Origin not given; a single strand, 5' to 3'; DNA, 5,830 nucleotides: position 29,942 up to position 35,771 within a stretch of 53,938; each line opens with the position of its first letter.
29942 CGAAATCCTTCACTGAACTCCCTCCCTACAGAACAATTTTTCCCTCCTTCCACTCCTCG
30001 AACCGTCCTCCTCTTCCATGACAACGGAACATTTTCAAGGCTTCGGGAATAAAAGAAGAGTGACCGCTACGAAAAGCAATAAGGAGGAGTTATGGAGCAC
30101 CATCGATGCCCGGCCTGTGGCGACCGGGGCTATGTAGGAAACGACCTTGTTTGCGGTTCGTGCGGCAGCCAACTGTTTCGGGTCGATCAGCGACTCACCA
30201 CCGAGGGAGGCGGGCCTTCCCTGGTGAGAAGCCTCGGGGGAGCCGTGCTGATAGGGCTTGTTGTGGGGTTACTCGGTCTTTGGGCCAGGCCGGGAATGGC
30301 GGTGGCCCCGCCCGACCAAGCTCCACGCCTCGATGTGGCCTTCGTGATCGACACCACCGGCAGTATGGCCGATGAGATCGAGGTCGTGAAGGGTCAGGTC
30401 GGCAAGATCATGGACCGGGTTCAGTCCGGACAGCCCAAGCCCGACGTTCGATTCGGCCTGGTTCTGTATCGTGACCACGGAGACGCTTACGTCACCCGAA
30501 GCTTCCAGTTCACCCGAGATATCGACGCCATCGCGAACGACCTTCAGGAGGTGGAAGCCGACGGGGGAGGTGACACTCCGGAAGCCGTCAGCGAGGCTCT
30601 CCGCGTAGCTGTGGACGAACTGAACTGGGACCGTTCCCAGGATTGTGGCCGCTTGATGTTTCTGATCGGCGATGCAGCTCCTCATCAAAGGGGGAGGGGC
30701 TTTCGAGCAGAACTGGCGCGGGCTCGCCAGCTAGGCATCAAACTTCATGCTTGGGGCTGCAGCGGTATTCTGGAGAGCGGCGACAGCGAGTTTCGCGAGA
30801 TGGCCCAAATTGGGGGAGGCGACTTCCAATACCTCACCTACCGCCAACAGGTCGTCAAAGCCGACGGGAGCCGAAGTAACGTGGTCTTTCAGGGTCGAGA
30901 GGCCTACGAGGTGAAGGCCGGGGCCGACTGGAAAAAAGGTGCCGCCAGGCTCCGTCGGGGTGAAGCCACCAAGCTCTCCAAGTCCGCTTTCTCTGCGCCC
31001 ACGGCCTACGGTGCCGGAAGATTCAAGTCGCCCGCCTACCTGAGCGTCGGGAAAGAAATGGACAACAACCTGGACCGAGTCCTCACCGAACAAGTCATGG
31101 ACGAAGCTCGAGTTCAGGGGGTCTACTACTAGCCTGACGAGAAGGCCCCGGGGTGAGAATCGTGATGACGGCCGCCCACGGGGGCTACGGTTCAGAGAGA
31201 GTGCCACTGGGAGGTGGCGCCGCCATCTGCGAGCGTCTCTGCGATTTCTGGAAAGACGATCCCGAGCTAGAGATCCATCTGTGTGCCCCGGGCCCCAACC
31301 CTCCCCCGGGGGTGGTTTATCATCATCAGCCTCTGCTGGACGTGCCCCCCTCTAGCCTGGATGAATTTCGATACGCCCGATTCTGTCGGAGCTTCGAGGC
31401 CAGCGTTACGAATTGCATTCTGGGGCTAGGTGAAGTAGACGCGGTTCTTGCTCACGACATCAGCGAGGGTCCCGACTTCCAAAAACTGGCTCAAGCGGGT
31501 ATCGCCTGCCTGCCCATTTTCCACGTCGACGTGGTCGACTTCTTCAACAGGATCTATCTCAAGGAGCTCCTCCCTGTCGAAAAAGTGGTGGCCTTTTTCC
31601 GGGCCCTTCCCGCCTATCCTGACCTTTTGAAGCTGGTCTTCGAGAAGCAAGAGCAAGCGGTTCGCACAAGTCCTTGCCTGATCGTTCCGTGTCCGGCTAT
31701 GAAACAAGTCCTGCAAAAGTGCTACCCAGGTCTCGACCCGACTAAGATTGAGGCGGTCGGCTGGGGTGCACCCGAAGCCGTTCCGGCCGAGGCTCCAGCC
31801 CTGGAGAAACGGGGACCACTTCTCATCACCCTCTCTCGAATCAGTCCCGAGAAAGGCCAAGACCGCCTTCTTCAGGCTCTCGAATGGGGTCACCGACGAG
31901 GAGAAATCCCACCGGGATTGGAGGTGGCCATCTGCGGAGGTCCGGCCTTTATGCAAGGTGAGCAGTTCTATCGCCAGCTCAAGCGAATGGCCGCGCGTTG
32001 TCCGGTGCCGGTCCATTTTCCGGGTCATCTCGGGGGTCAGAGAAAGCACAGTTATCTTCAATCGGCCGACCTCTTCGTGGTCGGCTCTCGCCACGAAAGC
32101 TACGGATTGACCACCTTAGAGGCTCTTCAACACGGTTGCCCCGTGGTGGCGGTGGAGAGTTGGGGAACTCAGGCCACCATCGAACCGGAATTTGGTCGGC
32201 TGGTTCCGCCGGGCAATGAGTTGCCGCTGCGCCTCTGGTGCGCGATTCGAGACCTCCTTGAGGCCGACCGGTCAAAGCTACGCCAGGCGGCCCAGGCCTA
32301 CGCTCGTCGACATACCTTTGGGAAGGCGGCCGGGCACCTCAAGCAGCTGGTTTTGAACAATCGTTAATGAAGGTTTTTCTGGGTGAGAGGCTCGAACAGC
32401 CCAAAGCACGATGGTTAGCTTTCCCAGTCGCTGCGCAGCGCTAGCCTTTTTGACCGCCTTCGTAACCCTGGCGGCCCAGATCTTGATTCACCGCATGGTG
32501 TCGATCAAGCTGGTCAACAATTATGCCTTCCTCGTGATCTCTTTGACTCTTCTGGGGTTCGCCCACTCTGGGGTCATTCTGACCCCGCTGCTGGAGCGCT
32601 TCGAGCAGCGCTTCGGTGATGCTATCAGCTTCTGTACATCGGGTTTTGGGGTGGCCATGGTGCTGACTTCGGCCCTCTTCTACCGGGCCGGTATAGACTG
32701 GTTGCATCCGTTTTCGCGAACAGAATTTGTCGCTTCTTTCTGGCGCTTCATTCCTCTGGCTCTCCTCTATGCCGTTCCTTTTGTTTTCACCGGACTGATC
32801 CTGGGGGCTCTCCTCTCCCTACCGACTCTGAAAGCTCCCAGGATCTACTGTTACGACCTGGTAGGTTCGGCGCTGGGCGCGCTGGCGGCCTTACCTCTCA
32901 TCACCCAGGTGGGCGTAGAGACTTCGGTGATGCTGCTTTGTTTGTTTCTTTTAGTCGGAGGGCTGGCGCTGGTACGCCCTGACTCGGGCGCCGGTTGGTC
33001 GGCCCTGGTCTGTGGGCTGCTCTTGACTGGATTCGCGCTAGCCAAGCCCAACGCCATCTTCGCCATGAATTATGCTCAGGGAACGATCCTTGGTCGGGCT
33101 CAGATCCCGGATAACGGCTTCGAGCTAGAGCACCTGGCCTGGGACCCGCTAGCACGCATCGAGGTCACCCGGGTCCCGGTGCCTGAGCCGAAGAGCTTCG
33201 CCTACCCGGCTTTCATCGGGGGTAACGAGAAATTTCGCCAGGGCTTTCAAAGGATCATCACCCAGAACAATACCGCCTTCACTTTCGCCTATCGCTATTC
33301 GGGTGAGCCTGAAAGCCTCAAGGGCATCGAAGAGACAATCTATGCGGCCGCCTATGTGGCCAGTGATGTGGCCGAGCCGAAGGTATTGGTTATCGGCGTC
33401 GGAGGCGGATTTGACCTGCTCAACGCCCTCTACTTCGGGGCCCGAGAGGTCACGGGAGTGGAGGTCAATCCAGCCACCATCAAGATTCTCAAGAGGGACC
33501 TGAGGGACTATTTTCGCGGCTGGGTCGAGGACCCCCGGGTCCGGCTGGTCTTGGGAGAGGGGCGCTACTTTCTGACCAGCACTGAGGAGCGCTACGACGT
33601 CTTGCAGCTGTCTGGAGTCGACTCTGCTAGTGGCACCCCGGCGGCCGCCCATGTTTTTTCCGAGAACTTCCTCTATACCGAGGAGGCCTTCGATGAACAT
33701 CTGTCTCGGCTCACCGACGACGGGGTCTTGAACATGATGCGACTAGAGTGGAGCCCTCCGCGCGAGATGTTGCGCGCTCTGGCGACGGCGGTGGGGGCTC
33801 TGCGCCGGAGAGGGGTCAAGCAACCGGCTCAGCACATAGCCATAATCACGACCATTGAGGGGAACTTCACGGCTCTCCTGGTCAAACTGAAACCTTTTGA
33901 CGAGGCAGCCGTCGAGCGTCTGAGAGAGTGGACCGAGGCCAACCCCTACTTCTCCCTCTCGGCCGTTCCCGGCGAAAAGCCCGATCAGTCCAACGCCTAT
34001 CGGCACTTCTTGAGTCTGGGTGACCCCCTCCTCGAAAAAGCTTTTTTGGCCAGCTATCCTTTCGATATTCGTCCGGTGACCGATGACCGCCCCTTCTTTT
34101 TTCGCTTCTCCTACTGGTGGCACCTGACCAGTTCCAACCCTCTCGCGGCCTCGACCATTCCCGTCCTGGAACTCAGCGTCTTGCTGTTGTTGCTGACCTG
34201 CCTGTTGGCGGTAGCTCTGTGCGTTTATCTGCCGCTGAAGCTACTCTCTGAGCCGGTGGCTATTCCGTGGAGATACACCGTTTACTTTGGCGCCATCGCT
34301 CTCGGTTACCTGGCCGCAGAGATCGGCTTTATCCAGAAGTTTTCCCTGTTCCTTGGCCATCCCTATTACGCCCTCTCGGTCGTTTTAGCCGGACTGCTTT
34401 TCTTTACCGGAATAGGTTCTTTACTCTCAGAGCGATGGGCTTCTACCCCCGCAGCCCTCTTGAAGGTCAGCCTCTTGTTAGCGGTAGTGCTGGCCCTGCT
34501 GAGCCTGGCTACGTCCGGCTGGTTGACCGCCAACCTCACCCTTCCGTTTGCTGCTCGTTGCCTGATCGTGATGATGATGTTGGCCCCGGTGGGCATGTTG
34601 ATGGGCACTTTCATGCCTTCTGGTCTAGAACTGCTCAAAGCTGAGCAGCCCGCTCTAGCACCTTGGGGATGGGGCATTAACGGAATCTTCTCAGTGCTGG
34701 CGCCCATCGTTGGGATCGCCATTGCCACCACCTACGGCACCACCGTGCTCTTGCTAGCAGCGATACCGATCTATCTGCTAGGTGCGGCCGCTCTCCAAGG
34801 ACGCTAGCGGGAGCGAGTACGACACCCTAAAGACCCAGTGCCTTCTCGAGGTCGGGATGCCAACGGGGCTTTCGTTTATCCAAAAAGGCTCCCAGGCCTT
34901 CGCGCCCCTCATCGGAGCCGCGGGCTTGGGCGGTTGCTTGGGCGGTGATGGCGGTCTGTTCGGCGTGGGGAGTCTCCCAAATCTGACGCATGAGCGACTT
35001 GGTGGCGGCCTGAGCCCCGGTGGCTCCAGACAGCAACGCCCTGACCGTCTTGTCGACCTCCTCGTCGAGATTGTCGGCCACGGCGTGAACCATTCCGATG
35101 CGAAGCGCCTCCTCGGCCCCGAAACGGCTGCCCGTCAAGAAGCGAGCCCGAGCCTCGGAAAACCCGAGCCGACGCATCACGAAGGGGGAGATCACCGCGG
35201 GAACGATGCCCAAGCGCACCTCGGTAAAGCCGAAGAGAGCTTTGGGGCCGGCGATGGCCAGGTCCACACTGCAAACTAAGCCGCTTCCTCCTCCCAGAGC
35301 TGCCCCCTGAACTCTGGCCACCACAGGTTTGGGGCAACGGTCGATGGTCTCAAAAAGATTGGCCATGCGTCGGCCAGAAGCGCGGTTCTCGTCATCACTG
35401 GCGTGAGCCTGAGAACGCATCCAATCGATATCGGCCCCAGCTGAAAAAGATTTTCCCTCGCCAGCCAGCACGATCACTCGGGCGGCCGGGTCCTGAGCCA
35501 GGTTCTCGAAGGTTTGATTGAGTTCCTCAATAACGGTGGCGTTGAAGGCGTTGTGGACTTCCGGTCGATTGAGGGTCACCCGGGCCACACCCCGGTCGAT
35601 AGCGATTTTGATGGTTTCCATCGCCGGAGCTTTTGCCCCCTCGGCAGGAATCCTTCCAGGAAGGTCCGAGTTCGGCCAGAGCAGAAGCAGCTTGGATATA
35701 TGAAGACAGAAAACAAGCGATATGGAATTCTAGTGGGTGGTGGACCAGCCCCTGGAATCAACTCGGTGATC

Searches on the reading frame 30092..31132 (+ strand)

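Call 19: search_protein_families(library=pfam, proteins=[window:30092-31132:+], max_evalue=0.001)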
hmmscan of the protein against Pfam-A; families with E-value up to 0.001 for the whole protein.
window:30092-31132:+ (346 aa): 4 families
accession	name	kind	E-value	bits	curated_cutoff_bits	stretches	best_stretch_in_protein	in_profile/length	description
PF25106.1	VWA_4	-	6e-16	58.9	27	1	82-198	2-107/169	von Willebrand factor A domain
PF00092.34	VWA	-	6.5e-14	53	23.8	1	81-242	1-152/174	von Willebrand factor type A domain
PF13519.12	VWA_2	-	4.6e-09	37.3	27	1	82-194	1-105/107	von Willebrand factor type A domain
PF20782.3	TssR_VWA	-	9e-05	22.1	25.7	1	79-173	47-145/304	TssR protein VWA domain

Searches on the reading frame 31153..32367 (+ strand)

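Call 19: search_protein_families(library=pfam, proteins=[window:31153-32367:+], max_evalue=0.001)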
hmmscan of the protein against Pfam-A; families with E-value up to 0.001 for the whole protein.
window:31153-32367:+ (404 aa): 3 families
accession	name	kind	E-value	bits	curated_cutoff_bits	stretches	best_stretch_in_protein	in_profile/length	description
PF00534.26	Glycos_transf_1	-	4.5e-20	72.3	26.4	1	217-386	11-171/172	Glycosyl transferases group 1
PF13692.12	Glyco_trans_1_4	-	1.6e-16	61.3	27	1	222-370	2-141/142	Glycosyl transferases group 1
PF20706.3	GT4-conflict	-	1.7e-10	40.9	26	1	208-349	185-326/385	Family 4 Glycosyltransferase in conflict systems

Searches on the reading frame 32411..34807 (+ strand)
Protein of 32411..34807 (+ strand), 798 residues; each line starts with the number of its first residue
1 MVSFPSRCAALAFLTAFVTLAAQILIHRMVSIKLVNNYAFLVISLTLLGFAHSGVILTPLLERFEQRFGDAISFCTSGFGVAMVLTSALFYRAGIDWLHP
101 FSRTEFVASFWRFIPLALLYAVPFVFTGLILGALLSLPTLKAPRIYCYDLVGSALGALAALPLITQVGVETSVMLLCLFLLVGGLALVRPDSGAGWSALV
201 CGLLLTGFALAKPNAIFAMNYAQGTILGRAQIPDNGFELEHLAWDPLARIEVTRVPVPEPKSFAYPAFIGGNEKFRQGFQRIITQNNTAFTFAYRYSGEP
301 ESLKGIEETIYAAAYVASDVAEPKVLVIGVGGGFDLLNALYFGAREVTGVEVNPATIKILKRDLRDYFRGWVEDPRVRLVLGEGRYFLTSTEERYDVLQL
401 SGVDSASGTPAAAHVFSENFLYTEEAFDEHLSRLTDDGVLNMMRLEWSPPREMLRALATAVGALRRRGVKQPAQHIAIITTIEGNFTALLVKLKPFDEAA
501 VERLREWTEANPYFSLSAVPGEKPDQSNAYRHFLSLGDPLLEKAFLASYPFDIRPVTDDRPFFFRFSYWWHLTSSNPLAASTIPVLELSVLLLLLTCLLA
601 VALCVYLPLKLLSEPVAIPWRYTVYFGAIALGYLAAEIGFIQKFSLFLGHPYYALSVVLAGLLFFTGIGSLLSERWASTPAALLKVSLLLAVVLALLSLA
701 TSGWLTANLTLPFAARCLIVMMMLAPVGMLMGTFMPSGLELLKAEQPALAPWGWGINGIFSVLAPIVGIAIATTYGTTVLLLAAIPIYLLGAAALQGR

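Call 19: search_protein_families(library=pfam, proteins=[window:32411-34807:+], max_evalue=0.001)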
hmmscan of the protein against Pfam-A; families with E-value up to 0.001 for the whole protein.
window:32411-34807:+ (798 aa): 1 family
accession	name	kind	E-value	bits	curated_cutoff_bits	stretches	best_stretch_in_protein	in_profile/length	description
PF01564.23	Spermine_synth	-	2.8e-07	30.7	22.9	1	319-441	16-129/186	Spermine/spermidine synthase domain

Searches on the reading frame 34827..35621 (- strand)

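Call 19: search_protein_families(library=pfam, proteins=[window:34827-35621:-], max_evalue=0.001)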
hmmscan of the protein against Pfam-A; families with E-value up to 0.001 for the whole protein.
window:34827-35621:- (264 aa): 2 families
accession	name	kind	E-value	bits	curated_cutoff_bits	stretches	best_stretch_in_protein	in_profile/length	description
PF00378.25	ECH_1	-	1.3e-57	195.5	27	1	9-255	3-249/251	Enoyl-CoA hydratase/isomerase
PF16113.10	ECH_2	-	4.7e-35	122.1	27.2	1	13-224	2-212/335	Enoyl-CoA hydratase/isomerase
